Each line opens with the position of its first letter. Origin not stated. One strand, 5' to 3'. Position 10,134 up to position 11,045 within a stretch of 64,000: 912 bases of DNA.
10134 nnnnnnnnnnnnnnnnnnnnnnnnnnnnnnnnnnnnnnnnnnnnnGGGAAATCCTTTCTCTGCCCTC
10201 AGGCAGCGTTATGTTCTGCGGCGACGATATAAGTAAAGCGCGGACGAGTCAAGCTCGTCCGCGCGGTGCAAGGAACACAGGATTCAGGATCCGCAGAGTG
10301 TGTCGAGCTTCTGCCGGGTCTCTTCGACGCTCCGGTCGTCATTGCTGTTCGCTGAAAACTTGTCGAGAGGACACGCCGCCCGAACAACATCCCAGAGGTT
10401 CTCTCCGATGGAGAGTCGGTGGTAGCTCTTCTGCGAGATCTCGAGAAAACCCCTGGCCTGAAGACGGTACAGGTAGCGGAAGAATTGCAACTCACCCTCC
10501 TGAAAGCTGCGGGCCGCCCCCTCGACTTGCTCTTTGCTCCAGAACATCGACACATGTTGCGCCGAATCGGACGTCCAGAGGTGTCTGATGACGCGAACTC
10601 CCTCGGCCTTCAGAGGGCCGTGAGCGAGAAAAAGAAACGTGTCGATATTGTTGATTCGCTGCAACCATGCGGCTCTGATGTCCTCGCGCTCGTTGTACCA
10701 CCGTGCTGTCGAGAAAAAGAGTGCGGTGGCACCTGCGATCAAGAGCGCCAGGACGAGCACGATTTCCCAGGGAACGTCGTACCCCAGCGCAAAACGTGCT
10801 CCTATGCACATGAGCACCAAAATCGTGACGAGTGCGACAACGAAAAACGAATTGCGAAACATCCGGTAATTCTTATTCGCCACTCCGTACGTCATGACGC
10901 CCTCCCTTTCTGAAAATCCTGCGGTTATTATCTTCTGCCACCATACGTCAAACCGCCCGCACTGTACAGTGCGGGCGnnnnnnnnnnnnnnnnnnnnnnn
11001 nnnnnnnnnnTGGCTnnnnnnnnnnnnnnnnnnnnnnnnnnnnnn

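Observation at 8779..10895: Tandem triplication of a divergent two-TM 'MTYGE' protein family immediately upstream of tuf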

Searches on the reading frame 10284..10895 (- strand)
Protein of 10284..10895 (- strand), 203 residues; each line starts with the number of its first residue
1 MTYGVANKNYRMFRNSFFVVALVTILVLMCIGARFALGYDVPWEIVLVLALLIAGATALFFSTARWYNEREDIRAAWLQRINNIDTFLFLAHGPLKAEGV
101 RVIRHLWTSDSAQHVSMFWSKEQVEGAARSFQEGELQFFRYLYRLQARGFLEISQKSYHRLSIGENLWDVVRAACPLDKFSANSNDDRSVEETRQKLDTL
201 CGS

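Call 4: search_protein_families(library=pfam, proteins=[window:10284-10895:-], max_evalue=1)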
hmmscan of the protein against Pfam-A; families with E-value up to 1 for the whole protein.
window:10284-10895:- (203 aa): 5 families
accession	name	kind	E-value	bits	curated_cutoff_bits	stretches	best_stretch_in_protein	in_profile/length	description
PF03706.18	LPG_synthase_TM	-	0.0013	18.7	33.4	1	19-86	118-186/302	Lysylphosphatidylglycerol synthase TM region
PF01757.29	Acyl_transf_3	-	0.0022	17.5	31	1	9-95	203-289/326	Acyltransferase domain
PF24838.2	8xMP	-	0.042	14.1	30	1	11-95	18-95/136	Octameric membrane protein family (8xMP)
PF20990.2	DUF2207_C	-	0.14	12.3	33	1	7-68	128-191/247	Predicted membrane protein (DUF2207) C-terminal domain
PF14012.11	DUF4229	-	0.2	12.2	27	1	10-59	3-47/68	Protein of unknown function (DUF4229)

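Call 11: find_homologous_proteins(query=window:10284-10895:-, max_evalue=0.001)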
Query window:10284-10895:- (203 aa): 1 proteins with E <= 0.001 among 263 candidates.
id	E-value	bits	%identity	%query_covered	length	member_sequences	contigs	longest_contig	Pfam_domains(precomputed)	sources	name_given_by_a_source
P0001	2.1e-132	457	100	100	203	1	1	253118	-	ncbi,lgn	ncbi:MAG: hypothetical protein AMXMBFR44_2190 [Candidatus Campbellbacteria bacterium]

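Call 12: search_protein_families(library=ncbifam, proteins=[window:10284-10895:-], max_evalue=1)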
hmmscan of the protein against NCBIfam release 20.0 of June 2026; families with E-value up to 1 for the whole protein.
window:10284-10895:- (203 aa): 4 families
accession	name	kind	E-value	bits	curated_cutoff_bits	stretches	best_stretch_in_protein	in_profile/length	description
NF058583.1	LAXTG_small_WW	exception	0.018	14.7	65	1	31-65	15-49/54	LAXTG motif-containing small protein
NF040557.1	CAS_Csx27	equivalog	0.049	13.6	65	1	10-78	147-216/223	type VI-B CRISPR accessory protein Csx27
NF010424.0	PRK13850.1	equivalog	0.082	11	681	1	37-90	68-122/670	type IV secretion system ATPase VirD4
NF045497.1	IsobCoAmut_IcmF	equivalog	0.15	9.8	1500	1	95-148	26-80/1076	fused isobutyryl-CoA mutase/GTPase IcmF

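Call 13: search_protein_families(library=padloc, proteins=[window:10284-10895:-], max_evalue=1)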
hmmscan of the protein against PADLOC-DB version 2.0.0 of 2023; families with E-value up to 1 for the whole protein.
window:10284-10895:- (203 aa): 2 families
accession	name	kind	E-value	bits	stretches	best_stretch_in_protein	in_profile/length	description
PDLC01604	tm_4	-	0.0098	14.3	1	10-78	138-205/215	CAS-VI-B; associated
PDLC01605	Csx27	-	0.055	11.9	1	10-77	137-197/206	CAS-VI-B; associated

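Call 36: search_protein_representatives(alignment_id=A4)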
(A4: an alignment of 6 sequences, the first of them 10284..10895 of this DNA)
Query: 6 sequences, 205 profile positions. Proteins with E-value up to 0.001 (for the whole library): 13; up to 1e-10: 5; up to 1e-30: 3. The best 13 are listed.
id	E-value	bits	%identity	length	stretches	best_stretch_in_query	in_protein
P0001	2.7e-81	288.6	-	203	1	1-205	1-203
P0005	1.2e-80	286.5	-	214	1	1-201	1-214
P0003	9.6e-68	244.4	-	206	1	1-205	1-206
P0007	1.1e-17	80.9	-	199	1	1-192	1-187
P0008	2.4e-15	73.3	-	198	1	1-194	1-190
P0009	1.8e-09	54.1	-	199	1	2-195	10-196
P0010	5.4e-08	49.2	-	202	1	47-189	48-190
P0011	3.8e-07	46.5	-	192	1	1-185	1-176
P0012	2.7e-06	43.7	-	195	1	45-188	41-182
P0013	3.3e-05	40.1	-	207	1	52-189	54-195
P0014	3.9e-05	39.9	-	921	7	62-101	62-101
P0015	1.3e-04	38.2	-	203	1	35-188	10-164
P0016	8.1e-04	35.6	-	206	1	51-187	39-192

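Call 39: find_homologous_proteins(query=A6, max_evalue=0.01)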
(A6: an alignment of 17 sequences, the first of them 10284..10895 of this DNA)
Query A6 (17 sequences) (203 aa, profile of the alignment): 5 proteins with E <= 0.01 among 8000 candidates.
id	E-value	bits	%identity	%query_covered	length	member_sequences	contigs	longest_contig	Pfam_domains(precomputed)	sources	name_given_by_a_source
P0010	3.1e-55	205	17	89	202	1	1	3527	-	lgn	-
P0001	4.0e-51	191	100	100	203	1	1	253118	-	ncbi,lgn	ncbi:MAG: hypothetical protein AMXMBFR44_2190 [Candidatus Campbellbacteria bacterium]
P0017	3.5e-50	188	15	80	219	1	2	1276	-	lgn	-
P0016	1.3e-44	170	24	24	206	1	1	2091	-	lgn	-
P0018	3.1e-41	159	24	39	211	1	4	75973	-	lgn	-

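Call 53: predict_structure(alignment_id=A7)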
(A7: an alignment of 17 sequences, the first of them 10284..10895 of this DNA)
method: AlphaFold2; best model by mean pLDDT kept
length: 203 residues; sequences in the alignment: 17
mean_pLDDT: 90.6   pTM: 0.76
mean pLDDT of the five models: 90.6, 89.3, 89.1, 87.3, 87.0
residues with pLDDT >= 90: 167; 70-90: 22; 50-70: 13; < 50: 1
segments of 3 or more residues with pLDDT < 50: none
pLDDT, mean of each block of 10 residues (from residue 1): 94 94 93 94 92 93 93 94 94 94 91 85 95 97 97 88 96 94 68 74 59
secondary structure, 60 per line:
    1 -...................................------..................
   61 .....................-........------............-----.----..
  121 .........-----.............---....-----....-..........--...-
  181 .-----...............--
elements in order: H3-36 H43-81 H84-90 H97-108 H121-129 H135-147 E151-154 E160-163 H165-174 H187-201

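Call 56: search_solved_structures(query=A6, max_evalue=10)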
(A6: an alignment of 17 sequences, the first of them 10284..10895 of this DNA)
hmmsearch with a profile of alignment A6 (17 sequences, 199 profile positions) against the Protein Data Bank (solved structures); distinct sequences matched with E-value up to 10: 9.
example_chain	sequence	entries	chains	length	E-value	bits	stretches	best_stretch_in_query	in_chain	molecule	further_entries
8qah_A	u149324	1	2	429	0.02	17.8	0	3-34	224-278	sc-CC-8-58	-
8esv_B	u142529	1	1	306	0.047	16.6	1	3-89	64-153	Tetraspanin-15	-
6c26_5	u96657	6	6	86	0.078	15.8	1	1-65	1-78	Dolichyl-diphosphooligosaccharide--protein glycosyltransferase subunit OST5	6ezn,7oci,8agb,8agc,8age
5tt0_A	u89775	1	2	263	0.23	14.3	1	167-188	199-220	Oxidoreductase, short chain dehydrogenase/reductase family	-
8qai_A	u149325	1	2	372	0.56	13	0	3-34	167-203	sc-CC-7-LI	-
6b85_J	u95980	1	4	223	1.3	11.9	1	7-78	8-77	TMHC4_R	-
7ymi_Z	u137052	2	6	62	1.6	11.6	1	16-62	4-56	Photosystem II reaction center protein Z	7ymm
11kc_A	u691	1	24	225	1.6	11.5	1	7-78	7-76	Designed nanoparticle O43-TM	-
3aqp_A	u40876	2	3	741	4.7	10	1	3-79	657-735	Probable SecDF protein-export membrane protein | Protein translocase subunit SecDF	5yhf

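Call 57: find_encoding_contigs(protein=P0010, flank=10000, max_places=4)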
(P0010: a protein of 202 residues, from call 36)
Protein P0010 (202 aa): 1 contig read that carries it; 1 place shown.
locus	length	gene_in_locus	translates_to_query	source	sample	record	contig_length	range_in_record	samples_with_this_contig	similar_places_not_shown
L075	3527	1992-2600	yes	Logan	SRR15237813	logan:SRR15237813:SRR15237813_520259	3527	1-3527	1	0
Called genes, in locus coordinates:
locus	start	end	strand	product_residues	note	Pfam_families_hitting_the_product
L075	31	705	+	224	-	-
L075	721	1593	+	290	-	-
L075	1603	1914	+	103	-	PF03819:MazG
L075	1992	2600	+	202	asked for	-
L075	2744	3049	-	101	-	-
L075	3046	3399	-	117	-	-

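Call 58: find_encoding_contigs(protein=P0016, flank=10000, max_places=4)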
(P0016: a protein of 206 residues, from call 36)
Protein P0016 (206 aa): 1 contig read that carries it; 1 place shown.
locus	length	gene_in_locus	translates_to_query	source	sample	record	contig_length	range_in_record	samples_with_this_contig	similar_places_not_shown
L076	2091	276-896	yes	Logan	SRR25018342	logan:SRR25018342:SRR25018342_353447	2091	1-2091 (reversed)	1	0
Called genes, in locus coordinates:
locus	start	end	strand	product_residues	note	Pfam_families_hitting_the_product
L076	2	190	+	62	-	?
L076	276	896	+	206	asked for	-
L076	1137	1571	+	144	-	PF02381:MraZ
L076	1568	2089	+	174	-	?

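Call 59: find_encoding_contigs(protein=P0017, flank=10000, max_places=4)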
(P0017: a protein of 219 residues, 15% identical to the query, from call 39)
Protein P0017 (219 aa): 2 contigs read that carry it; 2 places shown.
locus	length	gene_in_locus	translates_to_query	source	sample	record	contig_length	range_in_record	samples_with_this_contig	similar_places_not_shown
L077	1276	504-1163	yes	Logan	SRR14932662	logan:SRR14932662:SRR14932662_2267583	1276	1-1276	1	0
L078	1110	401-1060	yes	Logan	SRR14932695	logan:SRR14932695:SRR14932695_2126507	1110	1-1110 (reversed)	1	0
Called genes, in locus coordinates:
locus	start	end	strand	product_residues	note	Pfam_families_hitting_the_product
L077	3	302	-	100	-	?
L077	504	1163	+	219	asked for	-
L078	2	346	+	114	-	?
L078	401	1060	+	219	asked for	-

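Call 64: search_protein_families(library=pfam, alignment_id=A6, max_evalue=5)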
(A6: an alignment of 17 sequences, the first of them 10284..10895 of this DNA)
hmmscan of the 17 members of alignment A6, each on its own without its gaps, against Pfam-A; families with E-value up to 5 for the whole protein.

A. member 1, window:10284-10895:- (203 aa): 7 families
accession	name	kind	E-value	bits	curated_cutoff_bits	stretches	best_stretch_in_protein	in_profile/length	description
PF03706.18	LPG_synthase_TM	-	0.0013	18.7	33.4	1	19-86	118-186/302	Lysylphosphatidylglycerol synthase TM region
PF01757.29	Acyl_transf_3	-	0.0022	17.5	31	1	9-95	203-289/326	Acyltransferase domain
PF24838.2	8xMP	-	0.042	14.1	30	1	11-95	18-95/136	Octameric membrane protein family (8xMP)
PF20990.2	DUF2207_C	-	0.14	12.3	33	1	7-68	128-191/247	Predicted membrane protein (DUF2207) C-terminal domain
PF14012.11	DUF4229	-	0.2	12.2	27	1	10-59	3-47/68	Protein of unknown function (DUF4229)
PF06072.16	Herpes_US9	-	1.2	9.5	23.7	1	10-41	26-57/61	Alphaherpesvirus tegument protein US9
PF13400.11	Tad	-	3.6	8.4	22.3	1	46-76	6-36/47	Putative Flp pilus-assembly TadE/G-like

B. families by the number of members that match (of 17 scanned): 29 families (the first 25 are shown)
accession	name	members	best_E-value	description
PF03706.18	LPG_synthase_TM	2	0.0013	Lysylphosphatidylglycerol synthase TM region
PF11457.13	DUF3021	2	0.017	Protein of unknown function (DUF3021)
PF01925.25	TauE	1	0.00052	Sulfite exporter TauE/SafE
PF01757.29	Acyl_transf_3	1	0.0022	Acyltransferase domain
PF04932.20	Wzy_C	1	0.004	O-Antigen ligase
PF07332.16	Phage_holin_3_6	1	0.004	Putative Actinobacterial Holin-X, holin superfamily III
PF02322.20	Cyt_bd_oxida_II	1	0.014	Cytochrome bd terminal oxidase subunit II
PF21844.1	DUF6903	1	0.014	Family of unknown function (DUF6903)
PF23588.3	HTH_CHD1_Hrp3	1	0.02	ATP-dependent helicase CHD1-2/hrp3 HTH domain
PF03419.18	Peptidase_U4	1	0.023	Sporulation factor SpoIIGA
PF24456.1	RHD_RETREG1-3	1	0.028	RETREG1-3/ARL6IP-like, N-terminal reticulon-homology domain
PF20303.3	YLATT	1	0.03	YEATS-Like-Associating Three TM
PF24838.2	8xMP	1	0.042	Octameric membrane protein family (8xMP)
PF11139.14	SfLAP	1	0.053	Sap, sulfolipid-1-addressing protein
PF04818.19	CID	1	0.093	CID domain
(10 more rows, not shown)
